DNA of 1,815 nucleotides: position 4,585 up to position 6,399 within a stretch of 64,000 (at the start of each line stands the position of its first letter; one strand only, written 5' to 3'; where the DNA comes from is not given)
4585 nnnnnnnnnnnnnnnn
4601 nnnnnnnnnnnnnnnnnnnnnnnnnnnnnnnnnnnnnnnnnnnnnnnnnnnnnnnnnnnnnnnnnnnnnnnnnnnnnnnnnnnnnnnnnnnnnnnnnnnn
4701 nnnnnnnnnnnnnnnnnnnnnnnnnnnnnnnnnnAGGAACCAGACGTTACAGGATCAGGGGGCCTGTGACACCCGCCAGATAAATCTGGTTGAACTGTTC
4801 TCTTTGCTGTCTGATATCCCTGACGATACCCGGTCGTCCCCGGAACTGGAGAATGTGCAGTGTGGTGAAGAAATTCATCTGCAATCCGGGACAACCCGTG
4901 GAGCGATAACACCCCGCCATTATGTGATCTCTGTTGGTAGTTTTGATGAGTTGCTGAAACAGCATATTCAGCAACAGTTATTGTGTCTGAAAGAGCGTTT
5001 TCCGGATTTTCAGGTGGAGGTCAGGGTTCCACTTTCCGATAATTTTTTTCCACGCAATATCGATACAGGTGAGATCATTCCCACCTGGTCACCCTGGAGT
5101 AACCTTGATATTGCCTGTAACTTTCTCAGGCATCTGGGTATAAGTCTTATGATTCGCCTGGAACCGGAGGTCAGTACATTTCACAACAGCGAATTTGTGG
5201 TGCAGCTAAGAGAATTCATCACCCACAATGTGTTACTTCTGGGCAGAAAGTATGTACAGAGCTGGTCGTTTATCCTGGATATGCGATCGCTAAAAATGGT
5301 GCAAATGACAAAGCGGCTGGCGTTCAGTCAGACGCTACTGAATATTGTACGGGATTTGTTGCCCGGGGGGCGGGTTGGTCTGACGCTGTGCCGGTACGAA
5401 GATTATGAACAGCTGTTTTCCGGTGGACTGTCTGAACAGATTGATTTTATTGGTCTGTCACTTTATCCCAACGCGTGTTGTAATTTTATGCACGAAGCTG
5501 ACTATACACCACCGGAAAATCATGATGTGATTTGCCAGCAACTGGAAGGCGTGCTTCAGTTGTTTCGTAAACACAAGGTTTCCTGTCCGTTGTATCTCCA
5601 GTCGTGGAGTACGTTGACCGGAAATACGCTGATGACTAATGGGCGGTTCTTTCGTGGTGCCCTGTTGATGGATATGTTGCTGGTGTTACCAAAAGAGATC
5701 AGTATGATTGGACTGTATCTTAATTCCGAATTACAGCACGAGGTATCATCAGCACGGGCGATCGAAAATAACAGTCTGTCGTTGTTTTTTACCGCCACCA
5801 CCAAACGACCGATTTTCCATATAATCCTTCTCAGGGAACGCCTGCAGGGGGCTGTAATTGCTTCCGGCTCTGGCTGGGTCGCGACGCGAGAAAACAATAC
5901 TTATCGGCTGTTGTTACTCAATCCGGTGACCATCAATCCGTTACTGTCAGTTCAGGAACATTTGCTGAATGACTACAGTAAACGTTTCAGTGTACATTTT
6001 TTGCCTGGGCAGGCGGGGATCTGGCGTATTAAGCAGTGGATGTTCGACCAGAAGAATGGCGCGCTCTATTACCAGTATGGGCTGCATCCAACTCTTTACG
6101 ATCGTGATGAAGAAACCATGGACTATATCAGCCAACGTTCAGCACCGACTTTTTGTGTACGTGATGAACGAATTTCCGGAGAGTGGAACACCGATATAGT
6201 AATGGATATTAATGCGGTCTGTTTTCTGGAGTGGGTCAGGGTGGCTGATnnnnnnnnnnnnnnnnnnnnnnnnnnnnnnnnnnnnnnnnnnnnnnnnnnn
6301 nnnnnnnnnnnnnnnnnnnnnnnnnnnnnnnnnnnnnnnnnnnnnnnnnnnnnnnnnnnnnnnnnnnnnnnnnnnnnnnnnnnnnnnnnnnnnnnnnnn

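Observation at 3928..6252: AraC-type regulator fused to a ~500-aa C-terminal domain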

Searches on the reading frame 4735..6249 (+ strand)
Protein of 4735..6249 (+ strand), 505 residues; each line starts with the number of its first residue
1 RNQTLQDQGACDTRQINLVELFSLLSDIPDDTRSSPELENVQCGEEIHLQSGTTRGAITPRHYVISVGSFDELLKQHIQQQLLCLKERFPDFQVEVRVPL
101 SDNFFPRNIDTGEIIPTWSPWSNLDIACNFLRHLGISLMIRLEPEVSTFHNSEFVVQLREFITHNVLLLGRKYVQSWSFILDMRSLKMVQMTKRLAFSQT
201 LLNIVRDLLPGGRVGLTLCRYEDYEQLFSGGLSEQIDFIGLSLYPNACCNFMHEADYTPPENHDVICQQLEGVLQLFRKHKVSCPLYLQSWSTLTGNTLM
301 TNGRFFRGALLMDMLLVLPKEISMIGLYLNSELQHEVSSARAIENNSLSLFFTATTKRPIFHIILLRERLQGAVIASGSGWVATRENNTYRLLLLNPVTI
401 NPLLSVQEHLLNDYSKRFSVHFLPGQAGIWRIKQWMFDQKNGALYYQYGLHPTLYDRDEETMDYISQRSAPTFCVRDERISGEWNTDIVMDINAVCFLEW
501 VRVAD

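Call 24: search_protein_representatives(protein=window:4735-6249:+)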
Query: 505 residues. Proteins with E-value up to 0.001 (for the whole library): 203; up to 1e-10: 125; up to 1e-30: 42. The best 150 are listed.
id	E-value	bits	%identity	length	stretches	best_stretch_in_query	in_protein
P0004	1.3e-226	769.6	70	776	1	6-505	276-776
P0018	6.4e-161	552.9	56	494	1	11-505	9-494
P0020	3.5e-123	428.4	46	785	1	13-502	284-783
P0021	1.2e-109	383.7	42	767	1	16-499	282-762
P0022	3.6e-98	345.9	40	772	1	57-503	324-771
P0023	1.9e-91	323.7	36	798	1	14-504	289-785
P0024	2.7e-75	270.4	32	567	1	61-503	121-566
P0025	5.3e-73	262.8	33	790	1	16-499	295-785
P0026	6.0e-69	249.5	33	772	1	47-500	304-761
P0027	1.5e-67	244.8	32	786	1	15-499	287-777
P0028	4.1e-65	236.8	28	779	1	6-503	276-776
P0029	7.8e-63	229.3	31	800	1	15-503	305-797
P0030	1.4e-56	208.7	35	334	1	175-502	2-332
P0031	1.3e-54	202.2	30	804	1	20-505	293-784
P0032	3.5e-53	197.5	32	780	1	52-503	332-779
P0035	8.5e-49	183.0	25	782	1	48-503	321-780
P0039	3.6e-42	161.1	29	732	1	38-505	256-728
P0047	1.6e-35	139.3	24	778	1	39-501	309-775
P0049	2.6e-34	135.2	26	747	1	52-500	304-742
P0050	6.2e-34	134.0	26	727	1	63-496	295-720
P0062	1.5e-28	116.2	24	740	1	38-499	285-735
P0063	1.8e-27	112.7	23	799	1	63-500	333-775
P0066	1.1e-26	110.1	24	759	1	29-500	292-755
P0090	3.4e-17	78.8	22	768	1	65-496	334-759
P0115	4.7e-14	68.4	22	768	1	58-476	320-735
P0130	4.3e-12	61.9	22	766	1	64-502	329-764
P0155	7.6e-09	51.2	21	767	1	46-497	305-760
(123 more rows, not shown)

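Call 38: list_cluster_members(proteins=[P0020, P0023, P0028, P0035, P0047, P0063, P0090, P0115, P0130, P0155])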
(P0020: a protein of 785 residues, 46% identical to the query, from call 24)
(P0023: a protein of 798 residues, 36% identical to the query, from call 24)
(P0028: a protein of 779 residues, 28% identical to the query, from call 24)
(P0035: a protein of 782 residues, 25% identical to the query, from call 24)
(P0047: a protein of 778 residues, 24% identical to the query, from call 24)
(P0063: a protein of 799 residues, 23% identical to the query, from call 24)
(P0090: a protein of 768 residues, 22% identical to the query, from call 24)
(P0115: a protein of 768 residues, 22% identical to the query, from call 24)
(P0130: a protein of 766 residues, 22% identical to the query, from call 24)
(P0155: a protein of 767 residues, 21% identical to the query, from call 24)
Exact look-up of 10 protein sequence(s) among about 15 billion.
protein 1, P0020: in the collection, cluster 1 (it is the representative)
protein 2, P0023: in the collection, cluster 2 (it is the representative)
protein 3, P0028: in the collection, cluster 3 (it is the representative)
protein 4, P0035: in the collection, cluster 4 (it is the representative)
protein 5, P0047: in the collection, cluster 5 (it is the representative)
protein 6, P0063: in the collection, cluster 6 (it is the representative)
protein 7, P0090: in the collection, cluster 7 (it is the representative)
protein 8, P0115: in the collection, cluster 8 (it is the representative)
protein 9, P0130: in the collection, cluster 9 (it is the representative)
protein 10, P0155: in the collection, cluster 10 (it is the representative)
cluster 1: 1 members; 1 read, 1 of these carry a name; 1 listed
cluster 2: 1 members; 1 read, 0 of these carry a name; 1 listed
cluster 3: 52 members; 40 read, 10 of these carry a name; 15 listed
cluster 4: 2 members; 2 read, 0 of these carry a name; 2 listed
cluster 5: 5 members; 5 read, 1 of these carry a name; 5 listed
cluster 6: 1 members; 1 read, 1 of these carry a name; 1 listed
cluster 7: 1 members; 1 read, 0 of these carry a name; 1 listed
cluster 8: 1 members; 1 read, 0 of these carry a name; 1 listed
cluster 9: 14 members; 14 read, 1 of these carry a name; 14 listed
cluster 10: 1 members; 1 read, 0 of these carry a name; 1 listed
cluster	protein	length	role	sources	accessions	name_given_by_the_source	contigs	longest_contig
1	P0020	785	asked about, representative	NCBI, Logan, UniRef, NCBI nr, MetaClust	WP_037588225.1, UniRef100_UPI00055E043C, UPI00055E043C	helix-turn-helix transcriptional regulator [Stenoxybacter acetivorans] | helix-turn-helix transcriptional regulator n=1 Tax=Stenoxybacter acetivorans TaxID=422441 ... | helix-turn-helix domain-containing protein [Stenoxybacter acetivorans]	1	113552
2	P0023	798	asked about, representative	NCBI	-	-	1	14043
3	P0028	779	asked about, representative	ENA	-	-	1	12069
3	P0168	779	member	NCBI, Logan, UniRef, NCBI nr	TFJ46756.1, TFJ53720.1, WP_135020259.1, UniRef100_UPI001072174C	hypothetical protein CKN80_03185 [Carnobacterium divergens] | helix-turn-helix domain-containing protein n=1 Tax=Carnobacterium divergens TaxID=2748 ... | helix-turn-helix domain-containing protein [Carnobacterium divergens]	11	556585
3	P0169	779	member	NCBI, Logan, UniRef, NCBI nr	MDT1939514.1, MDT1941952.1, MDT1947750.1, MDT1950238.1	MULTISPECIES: helix-turn-helix domain-containing protein [Carnobacterium] | helix-turn-helix domain-containing protein n=1 Tax=Carnobacterium TaxID=2747 ...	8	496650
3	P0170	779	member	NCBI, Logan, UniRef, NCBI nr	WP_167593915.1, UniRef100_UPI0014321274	helix-turn-helix domain-containing protein [Carnobacterium divergens] | helix-turn-helix domain-containing protein n=1 Tax=Carnobacterium divergens TaxID=2748 ...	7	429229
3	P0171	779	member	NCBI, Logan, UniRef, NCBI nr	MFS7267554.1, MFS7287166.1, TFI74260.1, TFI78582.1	helix-turn-helix domain-containing protein [Carnobacterium divergens] | HTH araC/xylS-type domain-containing protein n=1 Tax=Carnobacterium divergens TaxID=2748 ...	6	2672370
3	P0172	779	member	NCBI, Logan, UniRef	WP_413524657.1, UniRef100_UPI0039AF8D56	helix-turn-helix domain-containing protein [Carnobacterium divergens] | helix-turn-helix domain-containing protein n=1 Tax=Carnobacterium divergens TaxID=2748 ...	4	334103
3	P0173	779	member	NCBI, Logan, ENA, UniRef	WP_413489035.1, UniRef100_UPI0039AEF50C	helix-turn-helix domain-containing protein [Carnobacterium divergens] | helix-turn-helix domain-containing protein n=1 Tax=Carnobacterium divergens TaxID=2748 ...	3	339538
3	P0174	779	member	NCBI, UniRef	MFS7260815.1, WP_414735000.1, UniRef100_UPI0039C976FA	helix-turn-helix domain-containing protein [Carnobacterium divergens] | helix-turn-helix domain-containing protein n=1 Tax=Carnobacterium divergens TaxID=2748 ...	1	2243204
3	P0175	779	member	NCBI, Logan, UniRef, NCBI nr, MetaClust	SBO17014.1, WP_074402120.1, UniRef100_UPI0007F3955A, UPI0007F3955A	AraC family transcriptional regulator [Carnobacterium divergens] | AraC family transcriptional regulator n=1 Tax=Carnobacterium divergens TaxID=2748 ... | helix-turn-helix domain-containing protein [Carnobacterium divergens]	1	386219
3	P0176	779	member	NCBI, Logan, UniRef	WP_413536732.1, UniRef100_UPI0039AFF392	helix-turn-helix domain-containing protein [Carnobacterium divergens] | helix-turn-helix domain-containing protein n=1 Tax=Carnobacterium divergens TaxID=2748 ...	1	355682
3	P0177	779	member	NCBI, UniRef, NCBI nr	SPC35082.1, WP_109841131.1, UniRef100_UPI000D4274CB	putative transcriptional regulator [Carnobacterium divergens] | helix-turn-helix domain-containing protein n=1 Tax=Carnobacterium divergens TaxID=2748 ... | helix-turn-helix domain-containing protein [Carnobacterium divergens]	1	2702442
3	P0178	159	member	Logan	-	-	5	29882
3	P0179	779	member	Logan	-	-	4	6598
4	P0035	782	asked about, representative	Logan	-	-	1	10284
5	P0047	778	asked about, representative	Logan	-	-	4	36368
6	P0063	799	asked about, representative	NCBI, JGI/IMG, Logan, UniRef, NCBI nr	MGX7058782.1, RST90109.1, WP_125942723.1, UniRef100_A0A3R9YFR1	helix-turn-helix domain-containing protein [Vagococcus humatus] | HTH araC/xylS-type domain-containing protein n=1 Tax=Vagococcus humatus TaxID=1889241 ...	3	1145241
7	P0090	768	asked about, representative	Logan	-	-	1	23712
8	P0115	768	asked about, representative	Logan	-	-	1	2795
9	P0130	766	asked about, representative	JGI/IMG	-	-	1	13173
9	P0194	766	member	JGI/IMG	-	-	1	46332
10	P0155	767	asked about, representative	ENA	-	-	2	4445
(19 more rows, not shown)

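Call 42: find_encoding_contigs(protein=P0171, flank=6000, max_places=1)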
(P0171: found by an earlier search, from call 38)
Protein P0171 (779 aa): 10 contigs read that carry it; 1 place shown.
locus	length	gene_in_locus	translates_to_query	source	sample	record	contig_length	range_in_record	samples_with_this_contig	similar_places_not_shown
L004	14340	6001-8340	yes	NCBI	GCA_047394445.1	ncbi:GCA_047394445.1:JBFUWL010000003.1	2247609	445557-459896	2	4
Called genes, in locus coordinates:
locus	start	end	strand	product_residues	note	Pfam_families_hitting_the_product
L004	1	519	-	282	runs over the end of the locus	PF02567:PhzC-PhzF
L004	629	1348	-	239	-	PF20772:TACO1_YebC_N, PF01709:Transcrip_reg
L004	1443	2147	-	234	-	PF00392:GntR, PF07702:UTRA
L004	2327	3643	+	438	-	PF02378:PTS_EIIC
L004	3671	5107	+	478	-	PF00232:Glyco_hydro_1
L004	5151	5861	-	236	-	PF08713:DNA_alkylation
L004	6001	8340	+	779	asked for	PF07883:Cupin_2 (weak), PF00165:HTH_AraC (weak), PF12833:HTH_18, PF01229:Glyco_hydro_39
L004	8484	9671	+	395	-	PF01546:Peptidase_M20, PF07687:M20_dimer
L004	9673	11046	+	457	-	PF07690:MFS_1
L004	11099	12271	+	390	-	PF01546:Peptidase_M20, PF07687:M20_dimer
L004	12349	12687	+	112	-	PF08274:Zn_Ribbon_YjdM, PF08271:Zn_Ribbon_TF (weak), PF03831:YjdM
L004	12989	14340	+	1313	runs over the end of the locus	PF00149:Metallophos, PF02872:5_nucleotid_C, PF00149:Metallophos, PF09587:PGA_cap (weak), PF02872:5_nucleotid_C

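Call 43: find_encoding_contigs(protein=P0020, flank=6000, max_places=1)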
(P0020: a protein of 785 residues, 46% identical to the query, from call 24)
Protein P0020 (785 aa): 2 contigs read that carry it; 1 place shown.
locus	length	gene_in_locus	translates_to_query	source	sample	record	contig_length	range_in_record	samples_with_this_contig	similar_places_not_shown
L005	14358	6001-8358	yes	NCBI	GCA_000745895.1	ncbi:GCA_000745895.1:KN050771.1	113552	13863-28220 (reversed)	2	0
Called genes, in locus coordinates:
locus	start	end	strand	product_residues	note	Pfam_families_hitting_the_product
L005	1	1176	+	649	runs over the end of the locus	PF02518:HATPase_c (weak), PF13589:HATPase_c_3, PF01119:DNA_mis_repair, PF08676:MutL_C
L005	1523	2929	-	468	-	PF07690:MFS_1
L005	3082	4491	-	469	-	PF00083:Sugar_tr (weak), PF07690:MFS_1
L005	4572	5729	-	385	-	PF01546:Peptidase_M20, PF07687:M20_dimer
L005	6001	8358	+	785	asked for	PF00165:HTH_AraC (weak), PF12833:HTH_18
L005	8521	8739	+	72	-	PF05598:DUF772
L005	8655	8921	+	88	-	-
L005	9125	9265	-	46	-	-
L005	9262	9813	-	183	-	PF25084:LbH_EIF2B (faint), PF25087:GMPPB_C (faint), PF00132:Hexapep (weak), PF21711:DCTN5, PF00132:Hexapep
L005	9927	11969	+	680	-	PF19310:TOP_N, PF01432:Peptidase_M3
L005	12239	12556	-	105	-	PF00816:Histone_HNS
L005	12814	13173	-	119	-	PF03259:Robl_LC7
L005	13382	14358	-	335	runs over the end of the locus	PF06144:DNA_pol3_delta, PF21694:DNA_pol3_delta_C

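Call 46: find_encoding_contigs(protein=P0063, flank=6000, max_places=1)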
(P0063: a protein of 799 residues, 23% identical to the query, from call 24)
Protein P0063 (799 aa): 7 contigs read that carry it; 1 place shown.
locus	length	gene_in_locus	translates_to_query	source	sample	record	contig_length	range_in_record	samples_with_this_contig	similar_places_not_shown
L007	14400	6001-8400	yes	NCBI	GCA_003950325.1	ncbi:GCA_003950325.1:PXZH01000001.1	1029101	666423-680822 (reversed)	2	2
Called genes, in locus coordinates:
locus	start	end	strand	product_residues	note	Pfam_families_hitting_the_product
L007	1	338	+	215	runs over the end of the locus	PF01791:DeoC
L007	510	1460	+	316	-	PF04198:Sugar-bind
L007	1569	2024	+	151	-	PF02639:DUF188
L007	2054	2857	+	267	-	PF08282:Hydrolase_3, PF05116:S6PP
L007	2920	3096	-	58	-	-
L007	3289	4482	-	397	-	PF01546:Peptidase_M20, PF07687:M20_dimer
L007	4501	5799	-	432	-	PF07690:MFS_1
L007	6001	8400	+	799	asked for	PF00165:HTH_AraC (faint), PF12833:HTH_18, PF01229:Glyco_hydro_39 (faint)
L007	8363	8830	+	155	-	PF02870:Methyltransf_1N (weak), PF01035:DNA_binding_1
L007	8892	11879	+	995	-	PF02837:Glyco_hydro_2_N, PF22666:Glyco_hydro_2_N2 (weak), PF00703:Glyco_hydro_2 (weak), PF02836:Glyco_hydro_2_C, PF16353:LacZ_4 (faint), PF02929:Bgal_small_N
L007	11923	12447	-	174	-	PF04892:VanZ-LLP1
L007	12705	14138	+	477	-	PF00232:Glyco_hydro_1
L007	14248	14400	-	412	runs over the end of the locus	PF02073:Peptidase_M29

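Call 47: find_encoding_contigs(protein=P0194, flank=6000, max_places=1)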
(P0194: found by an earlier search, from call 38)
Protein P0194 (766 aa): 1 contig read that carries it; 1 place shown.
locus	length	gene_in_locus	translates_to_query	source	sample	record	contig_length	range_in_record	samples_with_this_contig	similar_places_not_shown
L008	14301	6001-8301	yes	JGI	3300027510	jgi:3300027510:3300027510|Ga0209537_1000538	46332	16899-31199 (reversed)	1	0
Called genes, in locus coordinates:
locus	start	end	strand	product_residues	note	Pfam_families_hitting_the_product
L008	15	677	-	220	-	PF06971:Put_DNA-bind_N, PF02629:CoA_binding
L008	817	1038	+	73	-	-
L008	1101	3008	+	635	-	PF00005:ABC_tran, PF00006:ATP-synt_ab (faint), PF13555:AAA_29 (faint), PF00004:AAA (faint), PF02463:SMC_N (faint), PF12848:ABC_tran_Xtn, PF00005:ABC_tran, PF16326:ABC_tran_CTD, +3 more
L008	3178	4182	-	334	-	PF00814:TsaD, PF22521:HypF_C_2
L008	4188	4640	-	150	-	PF13302:Acetyltransf_3 (weak), PF13420:Acetyltransf_4 (weak), PF13527:Acetyltransf_9 (weak), PF13673:Acetyltransf_10, PF00583:Acetyltransf_1, PF08445:FR47 (weak), PF13508:Acetyltransf_7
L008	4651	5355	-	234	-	PF00814:TsaD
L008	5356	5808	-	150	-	PF02367:TsaE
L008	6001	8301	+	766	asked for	PF02311:AraC_binding, PF07883:Cupin_2 (weak), PF12833:HTH_18, PF00165:HTH_AraC (weak), PF01229:Glyco_hydro_39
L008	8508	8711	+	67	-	PF16481:DUF5058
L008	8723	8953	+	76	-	-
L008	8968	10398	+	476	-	PF01546:Peptidase_M20, PF07687:M20_dimer (weak)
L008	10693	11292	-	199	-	PF12822:ECF_trnsprt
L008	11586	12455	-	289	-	PF07969:Amidohydro_3, PF01979:Amidohydro_1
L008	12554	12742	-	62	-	-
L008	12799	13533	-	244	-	PF02518:HATPase_c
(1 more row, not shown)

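Call 52: find_related_loci(query=A4, collection=genome_contigs, flank=7000)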
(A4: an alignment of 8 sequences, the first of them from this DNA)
Query A4 (450 aa) in genome_contigs; peptide patterns used: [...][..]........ (x = any residue, [..] = any of these).
155 stretches matched a pattern; 129 encode a relative of the query (tblastn E <= 1e-3); the best 80 are kept; 80 distinct loci.
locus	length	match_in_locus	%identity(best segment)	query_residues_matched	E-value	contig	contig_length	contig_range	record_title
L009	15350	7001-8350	80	1-450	0e+0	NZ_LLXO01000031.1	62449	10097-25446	Entomohabitans teleogrylli strain SCU-B244 contig31, whole genome shotgun sequence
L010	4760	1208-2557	73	1-450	0e+0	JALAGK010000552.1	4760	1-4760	MAG: Enterobacteriaceae bacterium isolate bran_bin.7 k141_195095, whole genome shotgun sequence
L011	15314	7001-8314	57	3-450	2e-163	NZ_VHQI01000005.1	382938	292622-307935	Mixta tenebrionis strain BIT-26 Scaffold5, whole genome shotgun sequence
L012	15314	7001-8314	54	3-449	2e-156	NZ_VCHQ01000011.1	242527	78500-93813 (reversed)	Klebsiella indica strain TOUT106 salmonela_mira_c11, whole genome shotgun sequence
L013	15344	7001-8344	39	3-449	3e-102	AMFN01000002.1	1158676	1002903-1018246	Enterobacteriaceae bacterium LSJC7 Scaffold1_2, whole genome shotgun sequence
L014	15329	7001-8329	36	8-448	7e-92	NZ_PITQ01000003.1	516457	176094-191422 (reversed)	Rahnella sp. AA NODE_3_length_516457_cov_37.4651, whole genome shotgun sequence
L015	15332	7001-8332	35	8-449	1e-89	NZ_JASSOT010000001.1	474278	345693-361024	Lelliottia sp. V86_10 NODE_1_length_474278_cov_11.795791, whole genome shotgun sequence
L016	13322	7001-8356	32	2-448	6e-76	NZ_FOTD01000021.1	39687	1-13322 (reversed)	Trichococcus palustris strain DSM 9172, whole genome shotgun sequence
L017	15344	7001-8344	33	8-450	1e-73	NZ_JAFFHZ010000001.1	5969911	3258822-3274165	Paenibacillus apiarius strain MW-14 000000Farrow, whole genome shotgun sequence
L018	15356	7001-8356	31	2-448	1e-72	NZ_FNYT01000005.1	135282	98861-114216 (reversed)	Trichococcus ilyis strain DSM 22150, whole genome shotgun sequence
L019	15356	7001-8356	31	2-448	3e-71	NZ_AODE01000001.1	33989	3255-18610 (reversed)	Listeria cornellensis FSL F6-0969 c1, whole genome shotgun sequence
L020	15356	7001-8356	31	2-448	6e-71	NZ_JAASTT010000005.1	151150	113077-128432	Listeria portnoyi strain FSL L7-1582 NODE_5_length_151150_cov_25.574590, whole genome shotgun sequence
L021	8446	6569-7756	35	56-449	8e-71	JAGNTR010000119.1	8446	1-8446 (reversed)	MAG: Neisseriaceae bacterium isolate Go_Leine_bin_11 Go_Leine_5951_length_8446_cov_10.064311, whole genome shotgun seque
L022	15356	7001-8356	30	4-445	3e-70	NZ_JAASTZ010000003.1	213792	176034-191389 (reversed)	Listeria immobilis strain FSL L7-1519 NODE_3_length_213792_cov_17.493882, whole genome shotgun sequence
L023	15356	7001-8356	31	2-448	5e-70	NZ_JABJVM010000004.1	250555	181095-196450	Listeria rustica strain FSL W9-0585 NODE_4_length_250555_cov_57.634482, whole genome shotgun sequence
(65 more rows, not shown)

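Call 56: search_protein_families(library=ncbifam, proteins=[P0049, P0066, P0050, P0062, P0039, P0028], max_evalue=1e-30)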
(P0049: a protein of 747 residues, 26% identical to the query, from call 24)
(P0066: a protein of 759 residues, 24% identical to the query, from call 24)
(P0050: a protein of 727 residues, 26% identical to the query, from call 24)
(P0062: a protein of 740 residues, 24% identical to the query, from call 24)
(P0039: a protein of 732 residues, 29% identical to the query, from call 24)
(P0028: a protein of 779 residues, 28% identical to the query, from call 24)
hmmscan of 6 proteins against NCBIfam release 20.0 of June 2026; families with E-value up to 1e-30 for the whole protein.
P0049 (747 aa): 1 family
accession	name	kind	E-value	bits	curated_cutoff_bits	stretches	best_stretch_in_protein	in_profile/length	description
NF047455.1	TF_Staph_AryK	equivalog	2.9e-272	905.4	850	1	2-745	2-758/759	transcriptional regulator AryK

P0066 (759 aa): 1 family
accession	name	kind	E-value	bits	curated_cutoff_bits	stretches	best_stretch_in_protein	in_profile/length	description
NF047455.1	TF_Staph_AryK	equivalog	0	1212.3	850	1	1-759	1-759/759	transcriptional regulator AryK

P0050 (727 aa): 1 family
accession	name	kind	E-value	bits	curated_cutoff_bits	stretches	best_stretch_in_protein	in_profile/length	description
NF047455.1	TF_Staph_AryK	equivalog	3.5e-101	339.7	850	1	7-724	40-755/759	transcriptional regulator AryK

P0062 (740 aa): 1 family
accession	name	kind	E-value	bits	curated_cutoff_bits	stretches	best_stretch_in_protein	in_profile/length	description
NF047455.1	TF_Staph_AryK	equivalog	2.1e-230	767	850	1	2-738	3-757/759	transcriptional regulator AryK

P0039 (732 aa): 1 family
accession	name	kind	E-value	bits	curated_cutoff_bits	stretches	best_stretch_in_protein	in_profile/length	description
NF047455.1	TF_Staph_AryK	equivalog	3.9e-114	382.5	850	1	16-725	65-757/759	transcriptional regulator AryK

P0028 (779 aa): 1 family
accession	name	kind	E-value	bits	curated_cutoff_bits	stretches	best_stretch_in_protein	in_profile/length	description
NF047455.1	TF_Staph_AryK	equivalog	9e-143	477.2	850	1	6-775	3-757/759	transcriptional regulator AryK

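Call 57: find_encoding_contigs(protein=P0066, flank=6000, max_places=2)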
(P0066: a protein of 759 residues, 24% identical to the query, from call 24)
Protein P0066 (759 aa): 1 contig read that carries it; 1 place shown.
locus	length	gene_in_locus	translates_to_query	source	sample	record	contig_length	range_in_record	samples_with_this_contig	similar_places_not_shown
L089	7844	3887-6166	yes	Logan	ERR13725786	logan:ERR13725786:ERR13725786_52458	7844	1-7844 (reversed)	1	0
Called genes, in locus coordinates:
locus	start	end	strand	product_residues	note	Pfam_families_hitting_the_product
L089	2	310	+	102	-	?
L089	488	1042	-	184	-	PF00440:TetR_N (weak)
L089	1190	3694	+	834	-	PF03176:MMPL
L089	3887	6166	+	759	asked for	PF00165:HTH_AraC, PF12833:HTH_18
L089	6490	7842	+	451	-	?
